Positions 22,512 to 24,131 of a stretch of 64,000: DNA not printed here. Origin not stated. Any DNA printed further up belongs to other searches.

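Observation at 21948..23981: Unassigned dihaem c-type cytochrome co-transcribed with a NapC/NirT tetrahaem quinol dehydrogenase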

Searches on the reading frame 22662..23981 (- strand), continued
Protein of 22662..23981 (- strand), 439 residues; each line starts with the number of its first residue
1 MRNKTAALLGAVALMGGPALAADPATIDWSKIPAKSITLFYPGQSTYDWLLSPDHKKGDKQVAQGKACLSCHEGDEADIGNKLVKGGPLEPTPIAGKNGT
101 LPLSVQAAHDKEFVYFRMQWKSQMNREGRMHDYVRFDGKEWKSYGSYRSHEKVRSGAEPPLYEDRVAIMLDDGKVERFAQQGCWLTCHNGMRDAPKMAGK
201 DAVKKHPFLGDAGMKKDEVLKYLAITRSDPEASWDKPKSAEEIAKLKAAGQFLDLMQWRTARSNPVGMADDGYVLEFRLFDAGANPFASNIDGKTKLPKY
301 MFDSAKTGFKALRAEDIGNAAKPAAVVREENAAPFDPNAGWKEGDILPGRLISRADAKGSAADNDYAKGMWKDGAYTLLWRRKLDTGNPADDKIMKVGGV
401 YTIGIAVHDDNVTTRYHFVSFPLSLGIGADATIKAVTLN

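Call 68: find_homologous_proteins(query=P0190, max_evalue=1e-10)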
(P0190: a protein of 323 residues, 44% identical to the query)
Query P0190 (323 aa): 986 proteins with E <= 1e-10 among 8000 candidates; the best 120 are listed.
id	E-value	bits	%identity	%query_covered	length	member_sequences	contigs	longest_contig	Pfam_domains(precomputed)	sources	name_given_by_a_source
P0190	6.8e-218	740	100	100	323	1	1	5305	PF09459.17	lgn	-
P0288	9.5e-156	536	77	89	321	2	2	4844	PF09459.17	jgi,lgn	jgi:cytochrome c-type protein NapC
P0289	1.2e-150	519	76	89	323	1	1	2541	PF09459.17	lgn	-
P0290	1.8e-149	515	74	91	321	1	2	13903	PF09459.17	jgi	-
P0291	2.2e-147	508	72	94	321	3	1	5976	PF09459.17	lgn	-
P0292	6.8e-146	504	72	90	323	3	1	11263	PF09459.17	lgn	-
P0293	9.5e-146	503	71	93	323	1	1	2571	PF09459.17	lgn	-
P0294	4.3e-145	501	67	98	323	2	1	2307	PF09459.17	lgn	-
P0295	5.9e-145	501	73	90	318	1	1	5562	PF09459.17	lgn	-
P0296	8.0e-145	500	69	97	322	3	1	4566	PF09459.17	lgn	-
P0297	8.1e-145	500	71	94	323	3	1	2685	PF09459.17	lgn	-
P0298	9.6e-143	493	70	90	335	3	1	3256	PF09459.17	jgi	jgi:hypothetical protein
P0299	1.9e-142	492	70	94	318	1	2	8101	PF09459.17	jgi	-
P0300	1.0e-141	490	70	89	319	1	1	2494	PF09459.17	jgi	jgi:hypothetical protein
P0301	1.5e-141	489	71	93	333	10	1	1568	PF09459.17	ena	-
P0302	1.7e-141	489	71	90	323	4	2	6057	PF09459.17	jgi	-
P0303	6.9e-141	487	70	93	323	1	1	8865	PF09459.17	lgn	-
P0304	8.2e-141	487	69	93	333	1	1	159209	PF09459.17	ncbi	-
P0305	1.5e-140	486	70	94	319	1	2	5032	PF09459.17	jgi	-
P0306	1.4e-139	483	67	99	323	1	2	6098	PF09459.17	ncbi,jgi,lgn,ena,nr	ncbi:MAG: ethylbenzene dehydrogenase-related protein [Gammaproteobacteria bacterium]|nr:ethylbenzene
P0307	1.4e-139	483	71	90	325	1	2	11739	PF09459.17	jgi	-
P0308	1.9e-139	482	70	93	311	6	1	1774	PF09459.17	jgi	jgi:cytochrome c-type protein NapC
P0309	7.7e-139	480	65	99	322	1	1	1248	PF09459.17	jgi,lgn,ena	-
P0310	1.1e-138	480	68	96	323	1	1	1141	PF09459.17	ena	-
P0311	4.8e-138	478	70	92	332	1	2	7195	PF09459.17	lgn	-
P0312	7.8e-138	477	67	94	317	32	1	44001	PF09459.17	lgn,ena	-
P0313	4.8e-135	468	67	96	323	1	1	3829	PF09459.17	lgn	-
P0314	5.8e-135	468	68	89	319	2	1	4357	PF09459.17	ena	-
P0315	4.4e-134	465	68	92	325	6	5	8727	PF09459.17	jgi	jgi:cytochrome c-type protein NapC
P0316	7.6e-133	461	67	92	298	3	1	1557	PF09459.17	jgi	jgi:cytochrome c-type protein NapC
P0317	2.9e-132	459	66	93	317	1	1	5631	PF09459.17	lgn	-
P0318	1.1e-130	454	67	89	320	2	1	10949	PF09459.17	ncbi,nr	ncbi:MAG: cytochrome c-552 precursor [Gammaproteobacteria bacterium]|nr:cytochrome c-552 precursor [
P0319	1.1e-130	454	66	91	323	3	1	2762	PF09459.17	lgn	-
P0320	1.2e-130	454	64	95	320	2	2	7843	PF09459.17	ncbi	-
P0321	3.9e-130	452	66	92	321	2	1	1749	PF09459.17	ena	-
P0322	4.9e-130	451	64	93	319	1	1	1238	PF09459.17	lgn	-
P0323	1.6e-129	450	64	89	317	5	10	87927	PF09459.17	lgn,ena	-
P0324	7.5e-129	448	67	90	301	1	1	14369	PF09459.17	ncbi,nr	ncbi:MAG: ethylbenzene dehydrogenase-related protein [Gammaproteobacteria bacterium]|nr:ethylbenzene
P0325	8.6e-129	447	65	92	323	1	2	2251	PF09459.17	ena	-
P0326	1.2e-128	447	65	90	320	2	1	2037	PF09459.17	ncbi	-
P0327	1.2e-128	447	65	94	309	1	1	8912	PF09459.17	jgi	jgi:hypothetical protein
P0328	1.4e-128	447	65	94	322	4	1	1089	PF09459.17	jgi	-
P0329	1.7e-128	446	65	90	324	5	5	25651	PF09459.17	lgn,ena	-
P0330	2.2e-128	446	64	91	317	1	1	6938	PF09459.17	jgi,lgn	-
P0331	2.4e-128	446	64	90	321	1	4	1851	PF09459.17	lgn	-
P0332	3.1e-128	446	64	89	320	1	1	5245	PF09459.17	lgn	-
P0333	3.3e-128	445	66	90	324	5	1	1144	PF09459.17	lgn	-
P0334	9.2e-128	444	66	94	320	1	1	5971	PF09459.17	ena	-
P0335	1.5e-127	443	66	94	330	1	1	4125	PF09459.17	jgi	-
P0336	2.5e-127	443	64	96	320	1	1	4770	PF09459.17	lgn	-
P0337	3.8e-127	442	65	94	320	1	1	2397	PF09459.17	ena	-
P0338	3.9e-127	442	64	95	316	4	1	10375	PF09459.17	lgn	-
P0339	4.6e-127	442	66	90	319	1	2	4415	PF09459.17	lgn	-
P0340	6.3e-127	441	64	98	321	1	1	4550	PF09459.17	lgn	-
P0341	1.6e-126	440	67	89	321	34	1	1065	PF09459.17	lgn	-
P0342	2.0e-126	440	65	89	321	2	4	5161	PF09459.17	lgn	-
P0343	2.4e-126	439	64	90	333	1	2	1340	PF09459.17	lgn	-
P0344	2.9e-126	439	65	94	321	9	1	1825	PF09459.17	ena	-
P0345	3.0e-126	439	67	88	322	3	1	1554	PF09459.17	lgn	-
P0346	4.1e-126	439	63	94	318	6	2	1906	PF09459.17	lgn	-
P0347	4.7e-126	438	62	94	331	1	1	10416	PF09459.17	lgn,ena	-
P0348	5.8e-126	438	64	92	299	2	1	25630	PF09459.17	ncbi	ncbi:MAG: ethylbenzene dehydrogenase-related protein [Alphaproteobacteria bacterium]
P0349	6.4e-126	438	64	89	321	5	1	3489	PF09459.17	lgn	-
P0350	6.8e-126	438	64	94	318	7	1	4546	PF09459.17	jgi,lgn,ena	-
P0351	8.4e-126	438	63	94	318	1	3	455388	PF09459.17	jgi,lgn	-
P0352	8.7e-126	438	64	90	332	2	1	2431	PF09459.17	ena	-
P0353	1.2e-125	437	64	94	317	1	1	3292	PF09459.17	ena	-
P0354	1.3e-125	437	65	89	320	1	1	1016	PF09459.17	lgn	-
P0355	1.7e-125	437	67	91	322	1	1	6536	PF09459.17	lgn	-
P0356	1.9e-125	436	63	99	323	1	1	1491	PF09459.17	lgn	-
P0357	2.4e-125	436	60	98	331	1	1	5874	PF09459.17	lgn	-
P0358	2.6e-125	436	64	94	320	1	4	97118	PF09459.17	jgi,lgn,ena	jgi:cytochrome c-type protein NapC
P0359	2.7e-125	436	63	97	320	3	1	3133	PF09459.17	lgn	-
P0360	3.7e-125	435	64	89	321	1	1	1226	PF09459.17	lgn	-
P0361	3.9e-125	435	64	94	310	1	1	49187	PF09459.17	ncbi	ncbi:MAG: ethylbenzene dehydrogenase-related protein [Gammaproteobacteria bacterium]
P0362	5.2e-125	435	63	94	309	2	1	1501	PF09459.17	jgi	jgi:cytochrome c-type protein NapC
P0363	5.5e-125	435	64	90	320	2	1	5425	PF09459.17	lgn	-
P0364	5.6e-125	435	63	97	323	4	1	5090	PF09459.17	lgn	-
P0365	8.5e-125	434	65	90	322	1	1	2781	PF09459.17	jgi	-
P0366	9.0e-125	434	66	89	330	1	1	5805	PF09459.17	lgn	-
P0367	1.0e-124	434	62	95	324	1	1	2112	PF09459.17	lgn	-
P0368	1.7e-124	433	62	97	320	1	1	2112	PF09459.17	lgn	-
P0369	2.4e-124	433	63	94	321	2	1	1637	PF09459.17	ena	-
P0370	2.8e-124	433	65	92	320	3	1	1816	PF09459.17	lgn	-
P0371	3.0e-124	432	65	93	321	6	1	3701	PF09459.17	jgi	jgi:hypothetical protein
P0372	4.3e-124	432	61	95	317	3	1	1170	PF09459.17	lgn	-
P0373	1.2e-123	431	64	89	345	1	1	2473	PF09459.17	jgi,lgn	jgi:cytochrome c-type protein NapC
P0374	1.2e-123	431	59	99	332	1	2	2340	PF09459.17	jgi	jgi:hypothetical protein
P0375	1.2e-123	430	65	88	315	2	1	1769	PF09459.17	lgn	-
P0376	1.2e-123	430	63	95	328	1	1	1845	PF09459.17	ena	-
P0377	1.5e-123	430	64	94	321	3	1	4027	PF09459.17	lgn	-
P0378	1.5e-123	430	63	93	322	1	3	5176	PF09459.17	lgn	-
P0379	1.7e-123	430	60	89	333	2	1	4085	PF09459.17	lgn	-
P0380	1.8e-123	430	62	94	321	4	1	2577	PF09459.17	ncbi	-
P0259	1.9e-123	430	63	97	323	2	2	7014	PF09459.17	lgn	-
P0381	2.7e-123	429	61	94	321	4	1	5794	PF09459.17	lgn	-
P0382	2.9e-123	429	63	92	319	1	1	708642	PF09459.17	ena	-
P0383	3.2e-123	429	64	94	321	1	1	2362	PF09459.17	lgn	-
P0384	3.7e-123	429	61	92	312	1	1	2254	PF09459.17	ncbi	-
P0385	3.8e-123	429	64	92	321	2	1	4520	PF09459.17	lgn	-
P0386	3.8e-123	429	64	93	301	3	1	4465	PF09459.17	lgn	-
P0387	4.1e-123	429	63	89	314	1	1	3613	PF09459.17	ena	-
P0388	6.4e-123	428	62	93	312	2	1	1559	PF09459.17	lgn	-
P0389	6.5e-123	428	65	90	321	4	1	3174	PF09459.17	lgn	-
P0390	6.6e-123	428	65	92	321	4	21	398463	PF09459.17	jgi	jgi:cytochrome c-type protein NapC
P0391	7.9e-123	428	62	95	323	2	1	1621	PF09459.17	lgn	-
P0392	1.2e-122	427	63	93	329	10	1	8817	PF09459.17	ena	-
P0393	1.4e-122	427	64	88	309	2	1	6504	PF09459.17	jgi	-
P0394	1.8e-122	427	62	89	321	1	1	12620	PF09459.17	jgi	jgi:hypothetical protein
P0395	2.4e-122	426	63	92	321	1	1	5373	PF09459.17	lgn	-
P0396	2.6e-122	426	61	95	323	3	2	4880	PF09459.17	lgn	-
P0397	3.4e-122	426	64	93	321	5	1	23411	PF09459.17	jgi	-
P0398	3.5e-122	426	62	96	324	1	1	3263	PF09459.17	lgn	-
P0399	3.6e-122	426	62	92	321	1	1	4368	PF09459.17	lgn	-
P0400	7.9e-122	425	60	94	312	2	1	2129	PF09459.17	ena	-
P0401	1.3e-121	424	63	89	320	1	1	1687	PF09459.17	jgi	-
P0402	1.7e-121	423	60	97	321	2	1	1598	PF09459.17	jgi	jgi:cytochrome c-type protein NapC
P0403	2.6e-121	423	61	96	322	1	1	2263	PF09459.17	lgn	-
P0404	2.8e-121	423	63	90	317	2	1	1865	PF09459.17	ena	-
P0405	3.0e-121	423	62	97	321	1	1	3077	PF09459.17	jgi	jgi:hypothetical protein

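Call 69: find_encoding_contigs(protein=P0382, flank=8000, max_places=1)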
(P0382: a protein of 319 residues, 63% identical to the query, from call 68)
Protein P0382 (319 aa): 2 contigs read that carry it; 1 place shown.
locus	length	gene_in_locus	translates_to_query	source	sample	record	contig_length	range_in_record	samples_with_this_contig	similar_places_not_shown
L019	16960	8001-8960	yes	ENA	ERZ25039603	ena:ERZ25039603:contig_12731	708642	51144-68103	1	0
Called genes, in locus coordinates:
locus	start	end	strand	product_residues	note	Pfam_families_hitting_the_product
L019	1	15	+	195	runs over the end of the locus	PF12844:HTH_19, PF13560:HTH_31, PF01381:HTH_3, PF13443:HTH_26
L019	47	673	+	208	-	PF01983:CofC, PF12804:NTP_transf_3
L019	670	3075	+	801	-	PF04055:Radical_SAM, PF19288:CofH_C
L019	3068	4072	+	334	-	PF00296:Bac_luciferase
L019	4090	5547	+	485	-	PF03446:NAD_binding_2, PF00393:6PGD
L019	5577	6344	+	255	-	PF01996:F420_ligase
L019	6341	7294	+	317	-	PF01933:CofD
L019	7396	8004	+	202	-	PF03264:Cytochrom_NNT, PF09699:Paired_CXXCH_1 (faint), PF14522:Cytochrome_C7 (faint), PF14537:Cytochrom_c3_2 (faint), PF22113:Mtrc-MtrF_II-IV_dom (faint)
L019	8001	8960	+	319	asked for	PF09459:EB_dh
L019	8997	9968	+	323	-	PF14522:Cytochrome_C7 (faint), PF22113:Mtrc-MtrF_II-IV_dom (faint), PF22678:Cytochrom_c_NrfB-like, PF09699:Paired_CXXCH_1, PF14537:Cytochrom_c3_2 (weak), PF22678:Cytochrom_c_NrfB-like (weak), PF09699:Paired_CXXCH_1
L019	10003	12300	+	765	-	PF11854:MtrB_PioB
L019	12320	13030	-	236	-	PF01182:Glucosamine_iso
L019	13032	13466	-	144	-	-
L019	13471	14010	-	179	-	PF02975:Me-amine-dh_L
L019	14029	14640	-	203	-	-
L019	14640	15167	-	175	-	PF07291:MauE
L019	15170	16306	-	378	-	PF06433:Me-amine-dh_H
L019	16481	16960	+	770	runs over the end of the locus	PF22085:NorB_cytochrome_c-like, PF00115:COX1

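Call 70: find_encoding_contigs(protein=P0351, flank=8000, max_places=1)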
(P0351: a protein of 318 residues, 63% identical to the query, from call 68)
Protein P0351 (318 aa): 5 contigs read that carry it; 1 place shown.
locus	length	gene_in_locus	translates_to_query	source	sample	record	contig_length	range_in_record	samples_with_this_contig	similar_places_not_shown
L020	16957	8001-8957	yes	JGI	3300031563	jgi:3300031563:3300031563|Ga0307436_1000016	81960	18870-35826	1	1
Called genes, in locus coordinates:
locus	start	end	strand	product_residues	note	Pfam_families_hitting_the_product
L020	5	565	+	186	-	PF01844:HNH, PF14279:HNH_5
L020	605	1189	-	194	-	PF03232:COQ7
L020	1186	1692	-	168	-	PF02600:DsbB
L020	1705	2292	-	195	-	PF09335:VTT_dom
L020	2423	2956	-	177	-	PF10634:Iron_transport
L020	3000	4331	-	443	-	PF12801:Fer4_5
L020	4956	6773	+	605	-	PF00654:Voltage_CLC, PF00571:CBS (faint)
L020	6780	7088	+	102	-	PF11373:DUF3175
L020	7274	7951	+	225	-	PF03264:Cytochrom_NNT, PF14537:Cytochrom_c3_2 (faint), PF22113:Mtrc-MtrF_II-IV_dom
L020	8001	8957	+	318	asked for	PF09459:EB_dh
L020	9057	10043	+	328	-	PF14522:Cytochrome_C7 (faint), PF22113:Mtrc-MtrF_II-IV_dom (faint), PF22678:Cytochrom_c_NrfB-like, PF09699:Paired_CXXCH_1 (weak), PF14537:Cytochrom_c3_2 (weak), PF09699:Paired_CXXCH_1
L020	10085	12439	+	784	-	PF11854:MtrB_PioB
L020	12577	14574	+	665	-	PF01578:Cytochrom_C_asm, PF16327:CcmF_C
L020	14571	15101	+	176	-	PF00578:AhpC-TSA, PF08534:Redoxin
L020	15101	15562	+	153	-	PF03918:CcmH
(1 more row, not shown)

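Call 71: find_encoding_contigs(protein=P0304, flank=8000, max_places=1)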
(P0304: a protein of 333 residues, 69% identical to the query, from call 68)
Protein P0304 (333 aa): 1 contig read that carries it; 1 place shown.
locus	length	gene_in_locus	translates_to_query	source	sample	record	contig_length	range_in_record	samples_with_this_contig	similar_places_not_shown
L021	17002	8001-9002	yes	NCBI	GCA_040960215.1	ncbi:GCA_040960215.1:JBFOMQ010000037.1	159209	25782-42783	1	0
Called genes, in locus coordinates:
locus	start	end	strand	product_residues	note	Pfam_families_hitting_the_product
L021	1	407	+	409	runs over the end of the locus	PF25917:BSH_RND, PF25919:BSH_CusB (weak), PF25973:BSH_CzcB, PF25954:Beta-barrel_RND_2, PF25967:RND-MFP_C (weak), PF25975:CzcB_C, PF25989:YknX_C (weak)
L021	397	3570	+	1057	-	PF00873:ACR_tran, PF03176:MMPL (weak)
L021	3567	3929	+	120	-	PF00543:P-II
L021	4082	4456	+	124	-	-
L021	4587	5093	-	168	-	-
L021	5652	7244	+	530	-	PF01209:Ubie_methyltran, PF02353:CMAS (weak), PF13489:Methyltransf_23, PF08241:Methyltransf_11, PF08242:Methyltransf_12, PF13649:Methyltransf_25, PF13847:Methyltransf_31, PF07992:Pyr_redox_2, +1 more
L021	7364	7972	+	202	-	PF03264:Cytochrom_NNT, PF14522:Cytochrome_C7 (faint), PF14537:Cytochrom_c3_2 (faint)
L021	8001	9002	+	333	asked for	PF09459:EB_dh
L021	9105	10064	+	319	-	PF14537:Cytochrom_c3_2 (faint), PF22113:Mtrc-MtrF_II-IV_dom (faint), PF14522:Cytochrome_C7 (faint), PF22678:Cytochrom_c_NrfB-like, PF09699:Paired_CXXCH_1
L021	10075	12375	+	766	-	PF11854:MtrB_PioB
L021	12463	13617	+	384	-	PF07992:Pyr_redox_2, PF21706:FCSD_central (weak)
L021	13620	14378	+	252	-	PF24827:AstE_AspA_cat (weak)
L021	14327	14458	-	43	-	-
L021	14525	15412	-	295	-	PF02129:Peptidase_S15 (faint), PF00561:Abhydrolase_1, PF12146:Hydrolase_4, PF12697:Abhydrolase_6, PF00326:Peptidase_S9, PF12740:PETase (faint), PF20434:BD-FAE (faint), PF03959:FSH1 (faint)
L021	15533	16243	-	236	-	PF00005:ABC_tran, PF02463:SMC_N (weak), PF13304:AAA_21 (faint)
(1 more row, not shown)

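Call 77: find_encoding_contigs(protein=P0124, flank=9000, max_places=1)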
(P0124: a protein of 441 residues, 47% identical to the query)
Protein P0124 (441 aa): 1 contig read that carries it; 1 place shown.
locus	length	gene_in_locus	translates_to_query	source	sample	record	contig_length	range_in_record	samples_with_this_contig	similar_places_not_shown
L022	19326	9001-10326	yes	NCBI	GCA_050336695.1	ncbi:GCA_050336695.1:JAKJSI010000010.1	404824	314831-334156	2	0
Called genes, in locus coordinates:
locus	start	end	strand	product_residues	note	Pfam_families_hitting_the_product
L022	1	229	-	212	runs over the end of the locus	PF01810:LysE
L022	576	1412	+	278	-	PF20240:DUF6597, PF12833:HTH_18, PF00165:HTH_AraC (weak)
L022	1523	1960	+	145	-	PF00583:Acetyltransf_1, PF13673:Acetyltransf_10, PF13508:Acetyltransf_7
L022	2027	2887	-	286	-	PF00005:ABC_tran, PF02463:SMC_N, PF13401:AAA_22 (faint), PF13304:AAA_21 (weak)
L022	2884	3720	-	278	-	PF00528:BPD_transp_1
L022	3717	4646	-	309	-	PF00528:BPD_transp_1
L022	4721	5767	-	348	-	PF12849:PBP_like_2, PF01547:SBP_bac_1, PF12727:PBP_like (weak)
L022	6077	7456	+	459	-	PF00512:HisKA, PF02518:HATPase_c, PF14501:HATPase_c_5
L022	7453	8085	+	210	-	PF00072:Response_reg, PF24038:DUF7347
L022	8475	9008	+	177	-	PF01292:Ni_hydr_CYTB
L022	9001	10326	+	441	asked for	PF09459:EB_dh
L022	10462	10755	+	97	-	PF14542:Acetyltransf_CG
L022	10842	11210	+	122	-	PF01042:Ribonuc_L-PSP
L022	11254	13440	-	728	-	PF12805:FUSC-like, PF04632:FUSC, PF13515:FUSC_2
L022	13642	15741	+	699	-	PF12462:Helicase_IV_N, PF00580:UvrD-helicase, PF13604:AAA_30 (faint), PF13245:AAA_19, PF13361:UvrD_C, PF13538:UvrD_C_2 (weak)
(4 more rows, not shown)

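Call 78: find_encoding_contigs(protein=P0250, flank=9000, max_places=1)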
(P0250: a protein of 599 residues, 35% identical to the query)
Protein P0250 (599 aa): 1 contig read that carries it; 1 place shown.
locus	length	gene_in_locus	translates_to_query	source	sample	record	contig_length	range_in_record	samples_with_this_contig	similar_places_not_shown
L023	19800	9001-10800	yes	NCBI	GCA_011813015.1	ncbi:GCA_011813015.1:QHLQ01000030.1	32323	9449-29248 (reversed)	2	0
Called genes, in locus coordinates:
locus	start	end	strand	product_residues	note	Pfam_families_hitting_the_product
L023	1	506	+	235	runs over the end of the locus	-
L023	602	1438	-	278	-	PF00892:EamA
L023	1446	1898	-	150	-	PF02870:Methyltransf_1N (weak), PF01035:DNA_binding_1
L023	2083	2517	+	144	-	-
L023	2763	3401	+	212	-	-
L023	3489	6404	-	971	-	PF00133:tRNA-synt_1, PF01406:tRNA-synt_1e (faint), PF01921:tRNA-synt_1f (faint), PF09334:tRNA-synt_1g, PF08264:Anticodon_1, PF06827:zf-FPG_IleRS (weak)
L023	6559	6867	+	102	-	-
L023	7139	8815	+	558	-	PF00034:Cytochrom_C, PF13442:Cytochrome_CBB3, PF02239:Cytochrom_D1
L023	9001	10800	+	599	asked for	PF03264:Cytochrom_NNT, PF14522:Cytochrome_C7 (faint), PF22113:Mtrc-MtrF_II-IV_dom (faint), PF09459:EB_dh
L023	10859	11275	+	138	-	PF13473:Cupredoxin_1 (weak), PF00127:Copper-bind (weak)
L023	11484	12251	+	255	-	PF00590:TP_methylase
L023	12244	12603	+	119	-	PF13442:Cytochrome_CBB3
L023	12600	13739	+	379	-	PF02239:Cytochrom_D1, PF25174:Beta-prop_THOC3 (weak)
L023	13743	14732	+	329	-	PF13404:HTH_AsnC-type (faint), PF22451:NirdL-like_HTH, PF13412:HTH_24 (faint), PF17805:AsnC_trans_reg2, PF22451:NirdL-like_HTH, PF17805:AsnC_trans_reg2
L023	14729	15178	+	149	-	PF13404:HTH_AsnC-type, PF22451:NirdL-like_HTH, PF17805:AsnC_trans_reg2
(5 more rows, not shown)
